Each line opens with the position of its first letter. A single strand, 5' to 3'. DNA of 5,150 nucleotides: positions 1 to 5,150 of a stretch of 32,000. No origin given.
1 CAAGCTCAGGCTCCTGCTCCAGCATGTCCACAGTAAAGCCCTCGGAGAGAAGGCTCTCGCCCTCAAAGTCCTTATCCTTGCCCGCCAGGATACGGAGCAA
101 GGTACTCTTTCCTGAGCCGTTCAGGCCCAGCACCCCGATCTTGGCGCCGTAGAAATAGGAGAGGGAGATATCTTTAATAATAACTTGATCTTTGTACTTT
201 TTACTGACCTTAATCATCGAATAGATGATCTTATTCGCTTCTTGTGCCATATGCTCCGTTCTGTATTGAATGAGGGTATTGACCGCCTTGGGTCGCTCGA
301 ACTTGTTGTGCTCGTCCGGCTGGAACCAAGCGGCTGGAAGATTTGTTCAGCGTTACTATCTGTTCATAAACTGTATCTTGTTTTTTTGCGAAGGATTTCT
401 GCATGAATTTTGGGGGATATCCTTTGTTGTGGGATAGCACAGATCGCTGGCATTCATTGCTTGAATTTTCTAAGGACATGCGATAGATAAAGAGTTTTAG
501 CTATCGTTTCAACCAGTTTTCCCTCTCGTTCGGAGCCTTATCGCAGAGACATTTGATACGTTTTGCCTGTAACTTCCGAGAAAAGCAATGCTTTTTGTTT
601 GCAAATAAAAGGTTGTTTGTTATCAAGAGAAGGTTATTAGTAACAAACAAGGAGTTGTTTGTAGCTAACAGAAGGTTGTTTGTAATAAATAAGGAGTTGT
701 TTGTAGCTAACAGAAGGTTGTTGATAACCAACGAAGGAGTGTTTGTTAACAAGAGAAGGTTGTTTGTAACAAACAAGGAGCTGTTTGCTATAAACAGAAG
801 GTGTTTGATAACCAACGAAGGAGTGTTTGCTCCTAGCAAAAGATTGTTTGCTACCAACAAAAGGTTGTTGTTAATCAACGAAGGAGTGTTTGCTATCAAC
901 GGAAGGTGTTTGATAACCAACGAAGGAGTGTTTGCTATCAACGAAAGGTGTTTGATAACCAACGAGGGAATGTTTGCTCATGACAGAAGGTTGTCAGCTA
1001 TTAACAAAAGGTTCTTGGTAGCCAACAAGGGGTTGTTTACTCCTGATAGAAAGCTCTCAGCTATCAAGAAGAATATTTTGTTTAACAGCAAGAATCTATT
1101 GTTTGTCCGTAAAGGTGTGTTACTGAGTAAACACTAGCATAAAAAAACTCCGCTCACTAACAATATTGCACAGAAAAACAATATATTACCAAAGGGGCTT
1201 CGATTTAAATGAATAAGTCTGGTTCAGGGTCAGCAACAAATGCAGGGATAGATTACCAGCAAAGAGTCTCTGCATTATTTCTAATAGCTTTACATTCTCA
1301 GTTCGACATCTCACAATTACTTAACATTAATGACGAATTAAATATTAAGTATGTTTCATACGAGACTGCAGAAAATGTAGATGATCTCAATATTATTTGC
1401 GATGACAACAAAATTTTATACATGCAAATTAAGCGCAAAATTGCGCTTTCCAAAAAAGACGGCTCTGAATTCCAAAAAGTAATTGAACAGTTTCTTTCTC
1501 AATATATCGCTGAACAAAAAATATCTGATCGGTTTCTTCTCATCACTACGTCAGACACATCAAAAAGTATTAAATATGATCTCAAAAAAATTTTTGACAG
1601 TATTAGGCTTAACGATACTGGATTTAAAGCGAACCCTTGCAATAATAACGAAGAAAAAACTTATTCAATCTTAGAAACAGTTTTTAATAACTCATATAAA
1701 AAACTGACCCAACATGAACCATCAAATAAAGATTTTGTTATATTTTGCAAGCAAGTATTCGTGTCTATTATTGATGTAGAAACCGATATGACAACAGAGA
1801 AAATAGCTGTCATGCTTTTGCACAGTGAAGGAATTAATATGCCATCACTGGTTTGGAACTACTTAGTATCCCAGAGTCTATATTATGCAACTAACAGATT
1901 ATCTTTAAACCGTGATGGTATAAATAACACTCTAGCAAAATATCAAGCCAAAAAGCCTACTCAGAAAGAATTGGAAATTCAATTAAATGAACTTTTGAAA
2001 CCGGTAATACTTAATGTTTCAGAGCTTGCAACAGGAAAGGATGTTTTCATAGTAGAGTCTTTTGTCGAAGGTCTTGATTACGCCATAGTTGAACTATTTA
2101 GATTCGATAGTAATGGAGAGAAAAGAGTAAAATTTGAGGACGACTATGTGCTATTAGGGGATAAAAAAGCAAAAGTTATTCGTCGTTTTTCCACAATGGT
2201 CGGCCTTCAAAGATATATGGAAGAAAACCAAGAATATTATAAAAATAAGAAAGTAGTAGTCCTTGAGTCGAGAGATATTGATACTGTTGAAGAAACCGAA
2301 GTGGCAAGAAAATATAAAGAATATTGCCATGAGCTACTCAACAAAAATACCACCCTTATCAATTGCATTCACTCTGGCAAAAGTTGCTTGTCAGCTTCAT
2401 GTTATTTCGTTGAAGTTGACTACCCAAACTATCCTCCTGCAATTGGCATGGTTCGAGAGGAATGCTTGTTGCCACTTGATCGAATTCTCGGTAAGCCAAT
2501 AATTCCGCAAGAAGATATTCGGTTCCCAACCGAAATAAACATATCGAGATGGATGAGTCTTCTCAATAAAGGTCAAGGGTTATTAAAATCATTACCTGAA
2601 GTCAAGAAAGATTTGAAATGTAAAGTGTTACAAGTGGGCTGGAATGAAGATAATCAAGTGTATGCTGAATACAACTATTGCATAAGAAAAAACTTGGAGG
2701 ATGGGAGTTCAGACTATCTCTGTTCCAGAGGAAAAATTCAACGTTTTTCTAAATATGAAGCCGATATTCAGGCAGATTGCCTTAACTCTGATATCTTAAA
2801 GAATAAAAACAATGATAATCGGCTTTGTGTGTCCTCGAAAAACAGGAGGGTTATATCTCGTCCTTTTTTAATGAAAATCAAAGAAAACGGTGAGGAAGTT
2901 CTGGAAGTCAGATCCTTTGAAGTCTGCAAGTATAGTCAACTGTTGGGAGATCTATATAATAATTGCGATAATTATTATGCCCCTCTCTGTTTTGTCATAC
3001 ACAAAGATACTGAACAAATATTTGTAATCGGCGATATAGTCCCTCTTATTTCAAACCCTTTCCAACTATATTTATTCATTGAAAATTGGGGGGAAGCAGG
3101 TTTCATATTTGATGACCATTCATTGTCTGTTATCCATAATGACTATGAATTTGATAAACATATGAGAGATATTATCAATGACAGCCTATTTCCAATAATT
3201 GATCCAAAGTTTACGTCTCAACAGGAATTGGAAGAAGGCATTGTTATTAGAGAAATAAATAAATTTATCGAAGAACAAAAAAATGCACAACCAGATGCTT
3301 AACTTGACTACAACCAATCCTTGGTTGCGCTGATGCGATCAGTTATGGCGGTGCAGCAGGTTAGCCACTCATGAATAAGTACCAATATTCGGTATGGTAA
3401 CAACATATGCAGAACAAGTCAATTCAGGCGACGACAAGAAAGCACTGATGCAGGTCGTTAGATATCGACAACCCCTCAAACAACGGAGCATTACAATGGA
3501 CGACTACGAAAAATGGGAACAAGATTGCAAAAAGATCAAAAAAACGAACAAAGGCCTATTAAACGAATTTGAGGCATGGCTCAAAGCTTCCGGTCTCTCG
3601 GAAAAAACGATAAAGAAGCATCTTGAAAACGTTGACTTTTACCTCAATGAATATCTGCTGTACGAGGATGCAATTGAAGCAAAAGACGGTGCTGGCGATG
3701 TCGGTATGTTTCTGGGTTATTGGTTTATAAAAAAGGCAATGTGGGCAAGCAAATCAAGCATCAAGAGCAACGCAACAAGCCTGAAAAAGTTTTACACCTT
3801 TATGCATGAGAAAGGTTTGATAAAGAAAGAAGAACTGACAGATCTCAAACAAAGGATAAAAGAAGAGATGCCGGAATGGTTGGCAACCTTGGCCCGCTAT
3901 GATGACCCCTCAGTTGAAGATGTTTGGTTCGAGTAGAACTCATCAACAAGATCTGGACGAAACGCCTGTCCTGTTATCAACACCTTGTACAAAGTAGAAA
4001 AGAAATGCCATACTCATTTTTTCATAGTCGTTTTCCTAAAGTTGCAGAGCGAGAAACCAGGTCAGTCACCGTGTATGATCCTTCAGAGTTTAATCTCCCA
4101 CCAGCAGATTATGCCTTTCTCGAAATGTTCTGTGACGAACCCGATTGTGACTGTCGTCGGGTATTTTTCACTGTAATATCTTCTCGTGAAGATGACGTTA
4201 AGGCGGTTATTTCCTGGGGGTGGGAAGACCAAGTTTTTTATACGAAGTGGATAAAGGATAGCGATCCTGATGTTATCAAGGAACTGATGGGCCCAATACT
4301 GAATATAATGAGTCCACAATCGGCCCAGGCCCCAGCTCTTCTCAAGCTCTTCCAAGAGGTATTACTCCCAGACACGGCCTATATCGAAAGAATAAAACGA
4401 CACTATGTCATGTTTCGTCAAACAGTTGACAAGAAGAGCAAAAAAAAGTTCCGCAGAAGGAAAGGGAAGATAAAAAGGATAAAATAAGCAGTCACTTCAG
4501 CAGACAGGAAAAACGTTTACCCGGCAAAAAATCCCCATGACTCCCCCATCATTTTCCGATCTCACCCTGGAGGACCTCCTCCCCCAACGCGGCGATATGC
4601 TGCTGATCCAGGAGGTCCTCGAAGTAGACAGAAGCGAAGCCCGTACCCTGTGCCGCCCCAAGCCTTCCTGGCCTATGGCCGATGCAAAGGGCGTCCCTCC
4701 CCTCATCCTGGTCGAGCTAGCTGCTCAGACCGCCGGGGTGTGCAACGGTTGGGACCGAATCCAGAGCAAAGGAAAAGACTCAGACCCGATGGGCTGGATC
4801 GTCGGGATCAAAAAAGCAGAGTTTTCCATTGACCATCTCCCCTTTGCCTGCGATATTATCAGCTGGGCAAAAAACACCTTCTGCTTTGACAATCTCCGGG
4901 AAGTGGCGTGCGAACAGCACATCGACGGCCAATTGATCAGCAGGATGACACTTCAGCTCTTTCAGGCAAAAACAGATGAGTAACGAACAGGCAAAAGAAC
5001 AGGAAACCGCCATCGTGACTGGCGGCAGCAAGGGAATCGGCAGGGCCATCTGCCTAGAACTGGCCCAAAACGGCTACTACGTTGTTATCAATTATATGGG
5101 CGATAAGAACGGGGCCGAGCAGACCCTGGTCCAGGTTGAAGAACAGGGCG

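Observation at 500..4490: AT-rich accessory island between ettA and the lipid-module operon: candidate undescribed defence or toxin locus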

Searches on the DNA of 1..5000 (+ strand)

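Call 67: search_rna_families(source=window, start=1, end=5000, threshold=evalue, max_evalue=1)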
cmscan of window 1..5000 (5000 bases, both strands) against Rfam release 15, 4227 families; matches with E-value up to 1: 0.
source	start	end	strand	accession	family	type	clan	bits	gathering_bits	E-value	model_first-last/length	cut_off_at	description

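Call 115: search_rna_families(sources=[L070, L072, L086, L002], threshold=evalue, max_evalue=1)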
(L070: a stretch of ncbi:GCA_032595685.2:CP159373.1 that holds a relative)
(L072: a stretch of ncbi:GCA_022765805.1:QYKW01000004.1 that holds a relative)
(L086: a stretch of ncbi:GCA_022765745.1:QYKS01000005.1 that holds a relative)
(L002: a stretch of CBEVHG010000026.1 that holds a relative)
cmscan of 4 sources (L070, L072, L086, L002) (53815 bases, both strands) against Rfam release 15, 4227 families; matches with E-value up to 1: 2.
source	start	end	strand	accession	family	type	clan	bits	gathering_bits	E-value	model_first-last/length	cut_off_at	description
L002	17466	17550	+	RF00005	tRNA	Gene; tRNA;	CL00001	55.4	29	2.7e-09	1-71/71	no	tRNA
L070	9512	9551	+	RF01330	CRISPR-DR16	Gene; CRISPR;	-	22.6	35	0.94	1-37/37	no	CRISPR RNA direct repeat element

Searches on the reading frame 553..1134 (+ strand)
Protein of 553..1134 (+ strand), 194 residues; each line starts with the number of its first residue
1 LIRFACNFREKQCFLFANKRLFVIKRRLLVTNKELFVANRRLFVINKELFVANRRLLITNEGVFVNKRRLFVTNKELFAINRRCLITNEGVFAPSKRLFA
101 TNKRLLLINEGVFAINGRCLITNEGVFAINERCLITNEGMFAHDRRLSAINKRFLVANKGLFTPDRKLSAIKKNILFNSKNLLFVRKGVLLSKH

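Call 76: search_protein_representatives(protein=window:553-1134:+)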
Query: 194 residues. Proteins with E-value up to 0.001 (for the whole library): 185; up to 1e-10: 10; up to 1e-30: 0. The best 150 are listed.
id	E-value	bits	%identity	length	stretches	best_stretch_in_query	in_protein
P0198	1.1e-21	93.8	24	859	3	17-166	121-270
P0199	1.8e-18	83.3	50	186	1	14-113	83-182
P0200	3.3e-17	79.2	46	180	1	19-122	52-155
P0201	3.9e-16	75.7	50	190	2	22-81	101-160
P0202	1.2e-15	74.1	39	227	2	10-106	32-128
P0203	5.1e-14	68.8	24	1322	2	15-159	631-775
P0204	2.2e-11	60.2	17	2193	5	34-114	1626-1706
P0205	5.5e-11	58.9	25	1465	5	26-162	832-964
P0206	6.1e-11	58.8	29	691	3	23-108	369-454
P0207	8.1e-11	58.4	22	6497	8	19-102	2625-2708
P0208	1.3e-10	57.7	42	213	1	26-106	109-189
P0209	1.4e-10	57.6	29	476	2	10-140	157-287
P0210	2.1e-10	57.0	40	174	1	19-113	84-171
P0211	7.4e-10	55.2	29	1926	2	32-160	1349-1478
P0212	1.3e-09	54.4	51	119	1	44-124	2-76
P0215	1.5e-08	51.0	39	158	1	7-113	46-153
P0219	2.6e-08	50.2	50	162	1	12-71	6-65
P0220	2.6e-08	50.2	39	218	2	21-109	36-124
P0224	2.3e-07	47.1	40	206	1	11-114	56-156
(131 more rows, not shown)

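Call 78: find_homologous_proteins(query=window:553-1134:+, max_evalue=0.001)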
Query window:553-1134:+ (194 aa): 2 proteins with E <= 0.001 among 723 candidates.
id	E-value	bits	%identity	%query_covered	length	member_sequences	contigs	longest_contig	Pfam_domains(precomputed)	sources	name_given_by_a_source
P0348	8.6e-15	73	58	38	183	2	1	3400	-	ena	-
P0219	8.1e-8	50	54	29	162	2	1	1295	-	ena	-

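Call 79: find_encoding_contigs(protein=P0348, flank=5000, max_places=3)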
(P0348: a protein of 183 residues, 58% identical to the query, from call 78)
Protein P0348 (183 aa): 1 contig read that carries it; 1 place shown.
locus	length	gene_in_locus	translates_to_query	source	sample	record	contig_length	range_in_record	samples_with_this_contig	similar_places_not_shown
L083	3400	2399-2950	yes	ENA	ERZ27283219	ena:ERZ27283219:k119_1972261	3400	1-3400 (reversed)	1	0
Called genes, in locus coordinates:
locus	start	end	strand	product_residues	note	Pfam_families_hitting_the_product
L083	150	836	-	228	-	-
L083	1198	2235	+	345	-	PF12625:Arabinose_bd, PF00165:HTH_AraC (faint), PF12833:HTH_18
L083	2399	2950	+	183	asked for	-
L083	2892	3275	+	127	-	-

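Call 80: find_encoding_contigs(protein=P0219, flank=5000, max_places=3)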
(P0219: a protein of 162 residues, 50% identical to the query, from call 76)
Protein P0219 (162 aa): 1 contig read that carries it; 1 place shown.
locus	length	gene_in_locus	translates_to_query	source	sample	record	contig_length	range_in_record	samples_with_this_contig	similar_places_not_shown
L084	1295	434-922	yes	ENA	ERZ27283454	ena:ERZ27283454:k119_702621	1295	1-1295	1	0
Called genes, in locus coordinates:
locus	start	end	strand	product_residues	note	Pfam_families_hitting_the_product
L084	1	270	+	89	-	?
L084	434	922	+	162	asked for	-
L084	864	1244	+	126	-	-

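Call 81: list_cluster_members(proteins=[P0199, P0200, P0201, P0202, P0208, P0210, P0212, P0215, P0220, P0224])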
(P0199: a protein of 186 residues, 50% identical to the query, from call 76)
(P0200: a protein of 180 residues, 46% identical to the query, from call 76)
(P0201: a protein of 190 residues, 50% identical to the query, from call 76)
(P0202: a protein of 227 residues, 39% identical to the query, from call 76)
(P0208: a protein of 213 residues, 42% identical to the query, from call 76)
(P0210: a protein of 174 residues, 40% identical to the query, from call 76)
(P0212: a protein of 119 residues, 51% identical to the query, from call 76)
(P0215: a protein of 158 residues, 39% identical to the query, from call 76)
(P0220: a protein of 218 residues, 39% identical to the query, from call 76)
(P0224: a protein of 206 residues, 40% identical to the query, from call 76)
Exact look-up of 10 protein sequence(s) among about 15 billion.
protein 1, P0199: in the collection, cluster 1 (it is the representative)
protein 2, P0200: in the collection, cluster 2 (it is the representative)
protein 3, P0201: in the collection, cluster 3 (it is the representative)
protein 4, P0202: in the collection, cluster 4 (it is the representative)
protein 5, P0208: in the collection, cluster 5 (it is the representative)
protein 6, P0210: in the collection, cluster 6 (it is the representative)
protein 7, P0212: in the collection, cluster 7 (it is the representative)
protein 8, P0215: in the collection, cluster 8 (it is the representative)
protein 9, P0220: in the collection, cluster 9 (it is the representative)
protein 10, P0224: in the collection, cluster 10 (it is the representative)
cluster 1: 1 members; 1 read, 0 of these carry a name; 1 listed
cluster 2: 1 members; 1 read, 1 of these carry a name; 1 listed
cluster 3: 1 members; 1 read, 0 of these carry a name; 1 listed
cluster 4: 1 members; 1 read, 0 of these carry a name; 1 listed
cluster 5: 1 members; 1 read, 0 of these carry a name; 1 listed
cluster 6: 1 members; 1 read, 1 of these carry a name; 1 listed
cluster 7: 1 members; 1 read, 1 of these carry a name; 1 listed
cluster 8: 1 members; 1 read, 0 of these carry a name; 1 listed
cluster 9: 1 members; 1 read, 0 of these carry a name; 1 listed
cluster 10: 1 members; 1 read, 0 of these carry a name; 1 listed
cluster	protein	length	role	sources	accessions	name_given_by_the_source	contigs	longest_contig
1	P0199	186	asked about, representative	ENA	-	-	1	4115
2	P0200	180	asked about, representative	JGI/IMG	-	hypothetical protein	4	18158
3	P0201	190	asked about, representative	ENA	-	-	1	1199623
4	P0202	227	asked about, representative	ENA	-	-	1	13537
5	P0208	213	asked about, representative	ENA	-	-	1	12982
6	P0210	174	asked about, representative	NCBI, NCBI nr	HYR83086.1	MAG TPA: hypothetical protein VE422_03300 [Terriglobia bacterium] | hypothetical protein [Terriglobia bacterium]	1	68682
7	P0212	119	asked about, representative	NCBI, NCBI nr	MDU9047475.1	MAG: hypothetical protein Q3M30_01405 [Candidatus Electrothrix sp. Rat3] | hypothetical protein [Candidatus Electrothrix rattekaaiensis]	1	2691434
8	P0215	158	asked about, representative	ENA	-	-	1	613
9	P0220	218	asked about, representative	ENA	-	-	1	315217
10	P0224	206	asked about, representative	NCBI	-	-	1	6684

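Call 100: search_protein_families(library=pfam, proteins=[L083:2892-3272:+], max_evalue=0.01)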
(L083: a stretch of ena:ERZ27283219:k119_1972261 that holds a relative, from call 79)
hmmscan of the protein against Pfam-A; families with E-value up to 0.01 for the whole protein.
L083:2892-3272:+ (127 aa): 0 families
